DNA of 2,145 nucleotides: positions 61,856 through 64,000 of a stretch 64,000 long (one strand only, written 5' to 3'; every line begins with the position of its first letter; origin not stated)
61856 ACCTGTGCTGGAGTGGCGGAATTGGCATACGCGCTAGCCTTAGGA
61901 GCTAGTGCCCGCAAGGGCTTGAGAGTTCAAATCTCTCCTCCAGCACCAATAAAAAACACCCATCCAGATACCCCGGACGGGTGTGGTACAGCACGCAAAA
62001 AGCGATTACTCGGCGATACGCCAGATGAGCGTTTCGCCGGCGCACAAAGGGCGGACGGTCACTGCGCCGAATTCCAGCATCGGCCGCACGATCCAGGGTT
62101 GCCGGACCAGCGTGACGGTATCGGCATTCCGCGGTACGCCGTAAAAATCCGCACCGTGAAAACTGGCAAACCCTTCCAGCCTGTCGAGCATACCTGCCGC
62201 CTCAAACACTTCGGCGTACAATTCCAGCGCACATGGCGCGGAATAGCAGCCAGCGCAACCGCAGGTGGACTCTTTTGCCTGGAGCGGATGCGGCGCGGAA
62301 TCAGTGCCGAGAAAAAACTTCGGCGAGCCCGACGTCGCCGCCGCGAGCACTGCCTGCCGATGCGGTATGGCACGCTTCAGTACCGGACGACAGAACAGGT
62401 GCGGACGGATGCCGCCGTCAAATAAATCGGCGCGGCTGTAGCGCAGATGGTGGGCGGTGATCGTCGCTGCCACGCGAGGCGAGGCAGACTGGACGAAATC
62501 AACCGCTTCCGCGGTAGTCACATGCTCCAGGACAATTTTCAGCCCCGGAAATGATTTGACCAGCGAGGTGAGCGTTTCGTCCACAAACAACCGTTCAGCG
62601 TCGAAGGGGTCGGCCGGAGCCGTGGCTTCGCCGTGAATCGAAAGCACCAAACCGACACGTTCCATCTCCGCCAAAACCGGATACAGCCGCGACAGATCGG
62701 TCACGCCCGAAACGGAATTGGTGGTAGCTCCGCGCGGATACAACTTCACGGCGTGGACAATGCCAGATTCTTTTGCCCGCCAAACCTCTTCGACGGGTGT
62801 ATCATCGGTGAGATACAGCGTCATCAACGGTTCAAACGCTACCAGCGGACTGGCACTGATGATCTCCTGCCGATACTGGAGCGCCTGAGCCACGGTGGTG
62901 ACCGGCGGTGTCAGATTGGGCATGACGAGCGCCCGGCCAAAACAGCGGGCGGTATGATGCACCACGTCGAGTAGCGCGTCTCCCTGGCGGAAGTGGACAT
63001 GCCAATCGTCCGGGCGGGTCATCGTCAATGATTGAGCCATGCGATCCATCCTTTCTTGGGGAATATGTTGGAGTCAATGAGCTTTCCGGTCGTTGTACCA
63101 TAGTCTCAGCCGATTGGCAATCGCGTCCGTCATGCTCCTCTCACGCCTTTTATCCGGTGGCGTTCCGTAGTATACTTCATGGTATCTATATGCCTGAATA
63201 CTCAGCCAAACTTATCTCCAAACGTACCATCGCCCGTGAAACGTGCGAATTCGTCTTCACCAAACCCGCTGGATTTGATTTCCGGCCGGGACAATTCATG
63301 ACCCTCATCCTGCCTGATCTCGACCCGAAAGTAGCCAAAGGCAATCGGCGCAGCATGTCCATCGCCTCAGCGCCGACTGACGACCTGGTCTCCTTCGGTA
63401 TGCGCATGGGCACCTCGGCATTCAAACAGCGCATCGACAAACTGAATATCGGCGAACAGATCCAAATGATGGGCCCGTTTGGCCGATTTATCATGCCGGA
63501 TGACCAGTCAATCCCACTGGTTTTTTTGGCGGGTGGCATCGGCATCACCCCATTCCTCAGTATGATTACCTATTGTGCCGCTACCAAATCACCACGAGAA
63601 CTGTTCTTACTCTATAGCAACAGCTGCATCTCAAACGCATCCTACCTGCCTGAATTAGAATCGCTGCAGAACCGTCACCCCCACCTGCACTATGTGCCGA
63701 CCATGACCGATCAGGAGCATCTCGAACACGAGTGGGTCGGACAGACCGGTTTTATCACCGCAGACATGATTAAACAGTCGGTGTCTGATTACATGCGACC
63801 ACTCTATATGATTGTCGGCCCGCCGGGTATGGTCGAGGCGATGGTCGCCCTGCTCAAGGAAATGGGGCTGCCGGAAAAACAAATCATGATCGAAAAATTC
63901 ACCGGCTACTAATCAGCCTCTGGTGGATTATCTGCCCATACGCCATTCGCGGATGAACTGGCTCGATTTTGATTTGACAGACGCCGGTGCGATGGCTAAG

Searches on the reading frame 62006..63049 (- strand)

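Call 46: search_protein_families(library=pfam, proteins=[window:62006-63049:-], max_evalue=0.00001)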
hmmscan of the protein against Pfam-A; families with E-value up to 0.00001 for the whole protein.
window:62006-63049:- (347 aa): 1 family
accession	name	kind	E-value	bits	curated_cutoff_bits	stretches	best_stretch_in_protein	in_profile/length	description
PF01979.26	Amidohydro_1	-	3.6e-14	53.2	25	1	15-313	8-308/345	Amidohydrolase family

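Call 60: search_protein_families(library=ncbifam, proteins=[window:62006-63049:-], max_evalue=0.00001)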
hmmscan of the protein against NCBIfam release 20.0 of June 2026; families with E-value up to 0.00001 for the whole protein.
window:62006-63049:- (347 aa): 5 families
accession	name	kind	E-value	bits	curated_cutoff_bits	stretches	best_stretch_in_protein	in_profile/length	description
TIGR00856.1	pyrC_dimer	equivalog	6.1e-127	423.3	292.95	1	8-345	2-340/341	dihydroorotase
TIGR00857.1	pyrC_multi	subfamily_domain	7e-08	31.9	279.05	1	33-262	67-304/412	dihydroorotase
NF003271.0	PRK04250.1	equivalog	1.7e-06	26.9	405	1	42-267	88-291/407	dihydroorotase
NF006688.0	PRK09236.1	equivalog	3.6e-06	26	535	0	174-264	234-323/444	dihydroorotase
NF006559.0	PRK09060.1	equivalog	6.1e-06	24.8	482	0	170-262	228-317/444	dihydroorotase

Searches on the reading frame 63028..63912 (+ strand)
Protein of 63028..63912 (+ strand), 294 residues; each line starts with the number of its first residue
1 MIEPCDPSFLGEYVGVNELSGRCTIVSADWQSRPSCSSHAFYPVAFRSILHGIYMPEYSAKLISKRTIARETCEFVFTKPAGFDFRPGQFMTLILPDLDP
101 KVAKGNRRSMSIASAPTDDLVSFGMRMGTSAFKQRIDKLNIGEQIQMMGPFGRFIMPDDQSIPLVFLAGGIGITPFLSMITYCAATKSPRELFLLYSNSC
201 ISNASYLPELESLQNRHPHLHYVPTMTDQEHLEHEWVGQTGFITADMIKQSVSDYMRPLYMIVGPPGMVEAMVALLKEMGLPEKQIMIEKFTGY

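Call 46: search_protein_families(library=pfam, proteins=[window:63028-63912:+], max_evalue=0.00001)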
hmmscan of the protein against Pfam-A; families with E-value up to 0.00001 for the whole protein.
window:63028-63912:+ (294 aa): 1 family
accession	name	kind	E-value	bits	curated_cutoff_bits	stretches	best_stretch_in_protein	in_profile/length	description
PF00175.26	NAD_binding_1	-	6.7e-18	65.8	22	1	166-272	1-107/109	Oxidoreductase NAD-binding domain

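Call 60: search_protein_families(library=ncbifam, proteins=[window:63028-63912:+], max_evalue=0.00001)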
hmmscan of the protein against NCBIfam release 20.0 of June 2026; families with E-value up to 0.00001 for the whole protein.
window:63028-63912:+ (294 aa): 16 families
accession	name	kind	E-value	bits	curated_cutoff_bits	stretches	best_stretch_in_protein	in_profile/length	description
NF040810.1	BenC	equivalog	7.9e-28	97.6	430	1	55-292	102-331/333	benzoate 1,2-dioxygenase electron transfer component BenC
NF045803.1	MethMoxFADbindMmoC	equivalog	2.4e-27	95.6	500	1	39-291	88-340/343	aromatic/alkene monooxygenase hydroxylase FAD-binding subunit MmoC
NF009805.0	PRK13289.1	equivalog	9.5e-25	87.3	432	1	83-291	183-392/399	NO-inducible flavohemoprotein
NF058606.1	GlBtMonoRdsGbcB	equivalog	1e-23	83.9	500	1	66-290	24-246/362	glycine betaine monooxygenase reductase subunit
NF008822.0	PRK11872.1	equivalog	3.6e-22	78.8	402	1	81-292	133-336/341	anthranilate 1,2-dioxygenase electron transfer component AntC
TIGR01941.1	nqrF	equivalog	1.2e-20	73.8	295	1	112-292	227-404/405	NADH:ubiquinone reductase (Na(+)-transporting) subunit F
TIGR02160.1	PA_CoA_Oxy5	hypoth_equivalog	4.7e-20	71.7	420.8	1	81-292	29-242/352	1,2-phenylacetyl-CoA epoxidase subunit PaaE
NF005963.0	PRK08051.1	equivalog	4e-19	68.9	230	1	59-287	5-226/233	NAD(P)H-flavin reductase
NF052252.1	flav_redu_LuxG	exception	4.6e-13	48.9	340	1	76-279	19-217/232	flavin mononucleotide reductase LuxG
NF007964.0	PRK10684.1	equivalog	1.2e-12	47.4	383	1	107-292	54-238/333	NADH oxidoreductase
TIGR02911.1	sulfite_red_B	equivalog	5.9e-12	45.2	288.6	1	68-289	14-222/261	anaerobic sulfite reductase subunit AsrB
NF006220.0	PRK08345.1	subfamily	2.4e-10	40.2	395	1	82-288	40-248/294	cytochrome-c3 hydrogenase subunit gamma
NF008178.0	PRK10926.1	equivalog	2.8e-10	39.9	390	1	84-279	30-228/248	ferredoxin--NADP(+) reductase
NF040830.1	sulfhyd_ShyC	equivalog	7.7e-10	38.4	600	1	81-210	35-157/288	NAD(P)-dependent hydrogenase/sulfhydrogenase 2 subunit gamma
NF000796.0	PRK00054.1-1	equivalog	1.2e-09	37.8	224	1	71-286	17-198/254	dihydroorotate dehydrogenase electron transfer subunit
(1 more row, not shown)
